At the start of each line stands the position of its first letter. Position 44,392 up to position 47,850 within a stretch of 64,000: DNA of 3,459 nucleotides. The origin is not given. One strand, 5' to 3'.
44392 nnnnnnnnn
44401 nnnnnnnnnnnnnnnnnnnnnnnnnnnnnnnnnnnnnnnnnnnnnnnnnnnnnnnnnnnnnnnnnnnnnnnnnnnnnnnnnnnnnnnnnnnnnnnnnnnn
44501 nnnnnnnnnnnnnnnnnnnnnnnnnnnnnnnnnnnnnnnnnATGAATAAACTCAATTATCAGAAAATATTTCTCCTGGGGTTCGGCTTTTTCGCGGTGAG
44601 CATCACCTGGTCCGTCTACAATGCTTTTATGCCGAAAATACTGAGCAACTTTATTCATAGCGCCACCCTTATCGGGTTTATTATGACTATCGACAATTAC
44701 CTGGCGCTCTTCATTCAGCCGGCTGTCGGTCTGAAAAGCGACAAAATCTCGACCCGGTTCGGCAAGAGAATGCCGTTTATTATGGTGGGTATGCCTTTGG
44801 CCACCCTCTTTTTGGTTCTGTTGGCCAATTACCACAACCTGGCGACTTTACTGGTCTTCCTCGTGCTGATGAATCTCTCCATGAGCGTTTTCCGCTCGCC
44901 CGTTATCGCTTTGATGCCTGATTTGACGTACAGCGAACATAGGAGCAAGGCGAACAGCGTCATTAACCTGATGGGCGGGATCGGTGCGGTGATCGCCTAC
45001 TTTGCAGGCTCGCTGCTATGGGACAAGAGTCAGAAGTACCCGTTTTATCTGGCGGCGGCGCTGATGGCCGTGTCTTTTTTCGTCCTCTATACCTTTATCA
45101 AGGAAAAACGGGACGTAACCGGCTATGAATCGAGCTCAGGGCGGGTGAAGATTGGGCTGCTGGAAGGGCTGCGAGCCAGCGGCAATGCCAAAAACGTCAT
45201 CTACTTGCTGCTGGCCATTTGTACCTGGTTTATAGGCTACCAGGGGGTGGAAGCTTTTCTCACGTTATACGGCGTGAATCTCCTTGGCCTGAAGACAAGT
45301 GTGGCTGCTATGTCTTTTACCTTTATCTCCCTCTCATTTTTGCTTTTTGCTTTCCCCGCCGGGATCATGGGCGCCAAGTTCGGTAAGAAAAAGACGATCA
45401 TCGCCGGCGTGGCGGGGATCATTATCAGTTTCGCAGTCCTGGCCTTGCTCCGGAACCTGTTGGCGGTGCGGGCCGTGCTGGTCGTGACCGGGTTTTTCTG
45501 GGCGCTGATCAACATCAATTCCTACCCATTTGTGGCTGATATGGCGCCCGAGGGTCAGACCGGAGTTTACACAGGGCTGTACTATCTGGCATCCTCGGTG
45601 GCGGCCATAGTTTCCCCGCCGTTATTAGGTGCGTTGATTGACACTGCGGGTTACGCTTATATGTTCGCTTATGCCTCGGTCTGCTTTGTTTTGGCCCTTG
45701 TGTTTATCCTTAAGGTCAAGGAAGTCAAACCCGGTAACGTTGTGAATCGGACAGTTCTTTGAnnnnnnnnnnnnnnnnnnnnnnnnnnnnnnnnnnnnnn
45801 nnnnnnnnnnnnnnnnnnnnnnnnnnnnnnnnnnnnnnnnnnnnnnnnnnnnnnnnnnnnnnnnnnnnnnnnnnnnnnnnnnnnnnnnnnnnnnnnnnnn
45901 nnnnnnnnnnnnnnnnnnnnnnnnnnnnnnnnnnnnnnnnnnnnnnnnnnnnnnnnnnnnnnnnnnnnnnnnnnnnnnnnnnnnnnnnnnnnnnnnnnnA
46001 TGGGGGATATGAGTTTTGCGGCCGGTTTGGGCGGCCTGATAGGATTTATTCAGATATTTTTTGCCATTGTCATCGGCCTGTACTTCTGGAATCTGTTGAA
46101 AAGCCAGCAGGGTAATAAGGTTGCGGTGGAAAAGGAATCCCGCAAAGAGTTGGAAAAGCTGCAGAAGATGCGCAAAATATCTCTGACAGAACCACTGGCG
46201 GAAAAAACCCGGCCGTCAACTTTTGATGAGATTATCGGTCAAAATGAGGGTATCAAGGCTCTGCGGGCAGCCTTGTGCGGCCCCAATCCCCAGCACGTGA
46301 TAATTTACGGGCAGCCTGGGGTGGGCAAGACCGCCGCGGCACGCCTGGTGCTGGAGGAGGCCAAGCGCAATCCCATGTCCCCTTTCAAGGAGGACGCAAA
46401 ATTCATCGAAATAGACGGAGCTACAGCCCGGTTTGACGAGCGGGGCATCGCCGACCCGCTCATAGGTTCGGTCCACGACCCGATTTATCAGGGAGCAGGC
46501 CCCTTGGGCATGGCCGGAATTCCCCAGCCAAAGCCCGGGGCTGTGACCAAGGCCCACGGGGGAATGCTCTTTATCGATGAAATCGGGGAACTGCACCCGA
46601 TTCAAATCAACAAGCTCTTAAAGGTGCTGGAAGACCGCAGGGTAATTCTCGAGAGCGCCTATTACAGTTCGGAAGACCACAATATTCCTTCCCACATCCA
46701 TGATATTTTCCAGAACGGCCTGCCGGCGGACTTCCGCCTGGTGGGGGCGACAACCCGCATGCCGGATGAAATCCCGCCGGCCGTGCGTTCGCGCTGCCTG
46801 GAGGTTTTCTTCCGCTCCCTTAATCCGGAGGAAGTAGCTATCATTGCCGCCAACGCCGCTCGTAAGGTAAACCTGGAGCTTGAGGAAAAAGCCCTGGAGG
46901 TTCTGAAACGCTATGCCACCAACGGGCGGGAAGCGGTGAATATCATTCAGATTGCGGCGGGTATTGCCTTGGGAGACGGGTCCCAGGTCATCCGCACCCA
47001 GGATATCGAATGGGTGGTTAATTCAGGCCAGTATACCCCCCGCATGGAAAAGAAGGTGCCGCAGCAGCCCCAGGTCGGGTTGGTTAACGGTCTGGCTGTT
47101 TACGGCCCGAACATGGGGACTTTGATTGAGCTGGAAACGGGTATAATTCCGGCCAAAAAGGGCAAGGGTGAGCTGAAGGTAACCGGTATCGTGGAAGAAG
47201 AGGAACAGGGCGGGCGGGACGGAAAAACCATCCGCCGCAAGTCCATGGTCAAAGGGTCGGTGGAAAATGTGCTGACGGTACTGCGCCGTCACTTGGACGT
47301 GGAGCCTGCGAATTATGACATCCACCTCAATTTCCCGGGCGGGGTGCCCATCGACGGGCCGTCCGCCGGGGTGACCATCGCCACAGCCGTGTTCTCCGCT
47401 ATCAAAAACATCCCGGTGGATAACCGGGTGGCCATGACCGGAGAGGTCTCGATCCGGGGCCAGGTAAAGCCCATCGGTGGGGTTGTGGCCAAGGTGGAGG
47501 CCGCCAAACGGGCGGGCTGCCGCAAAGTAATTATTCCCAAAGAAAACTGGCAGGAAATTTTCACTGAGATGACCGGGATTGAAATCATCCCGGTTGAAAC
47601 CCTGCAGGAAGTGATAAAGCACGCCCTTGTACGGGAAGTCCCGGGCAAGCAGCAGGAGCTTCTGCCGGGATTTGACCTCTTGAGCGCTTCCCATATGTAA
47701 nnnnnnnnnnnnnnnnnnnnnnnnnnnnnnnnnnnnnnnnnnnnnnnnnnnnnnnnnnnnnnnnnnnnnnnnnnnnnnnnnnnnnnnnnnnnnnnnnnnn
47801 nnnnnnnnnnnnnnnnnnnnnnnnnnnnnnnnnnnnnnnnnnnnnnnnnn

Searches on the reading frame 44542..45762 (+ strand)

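Call 66: search_protein_families(library=pfam, proteins=[window:44542-45762:+], max_evalue=0.00001)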
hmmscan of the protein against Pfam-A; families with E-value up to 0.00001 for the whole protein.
window:44542-45762:+ (406 aa): 3 families
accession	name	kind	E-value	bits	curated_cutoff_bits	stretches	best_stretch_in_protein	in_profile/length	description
PF07690.21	MFS_1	-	6.1e-44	150.8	33.4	2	12-263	1-248/347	Major Facilitator Superfamily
PF13347.12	MFS_2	-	1.1e-23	83.9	27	1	13-378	3-393/427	MFS/sugar transport protein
PF03209.21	PUCC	-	1.5e-12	47.7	21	1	41-390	14-388/401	PUCC protein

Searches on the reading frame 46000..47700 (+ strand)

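Call 66: search_protein_families(library=pfam, proteins=[window:46000-47700:+], max_evalue=0.00001)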
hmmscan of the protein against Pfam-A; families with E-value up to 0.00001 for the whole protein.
window:46000-47700:+ (566 aa): 8 families
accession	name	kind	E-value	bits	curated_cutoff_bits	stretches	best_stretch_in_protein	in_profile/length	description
PF05362.19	Lon_C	-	3.1e-36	125.3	21.1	1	350-544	18-204/205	Lon protease (S16) C-terminal proteolytic domain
PF01078.27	Mg_chelatase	-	6.9e-13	48.9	20.3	1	75-220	2-140/207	Magnesium chelatase, subunit ChlI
PF00004.35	AAA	-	4e-11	43.9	21.2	1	100-271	1-128/131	ATPase family associated with various cellular activities (AAA)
PF13541.12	ChlI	-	8.7e-11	42.2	27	1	416-516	21-121/121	Subunit ChlI of Mg-chelatase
PF00158.32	Sigma54_activat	-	9.1e-11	42.2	20.2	1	94-215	19-122/168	Sigma-54 interaction domain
PF07728.20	AAA_5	-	1e-07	32.5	22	0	186-266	66-139/139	AAA domain (dynein-related subfamily)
PF05496.18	RuvB_N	-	3.2e-07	30.7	27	0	71-122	2-58/159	Holliday junction DNA helicase RuvB P-loop domain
PF13191.12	AAA_16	-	3.1e-06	28.2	32.6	1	79-124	3-51/167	AAA ATPase domain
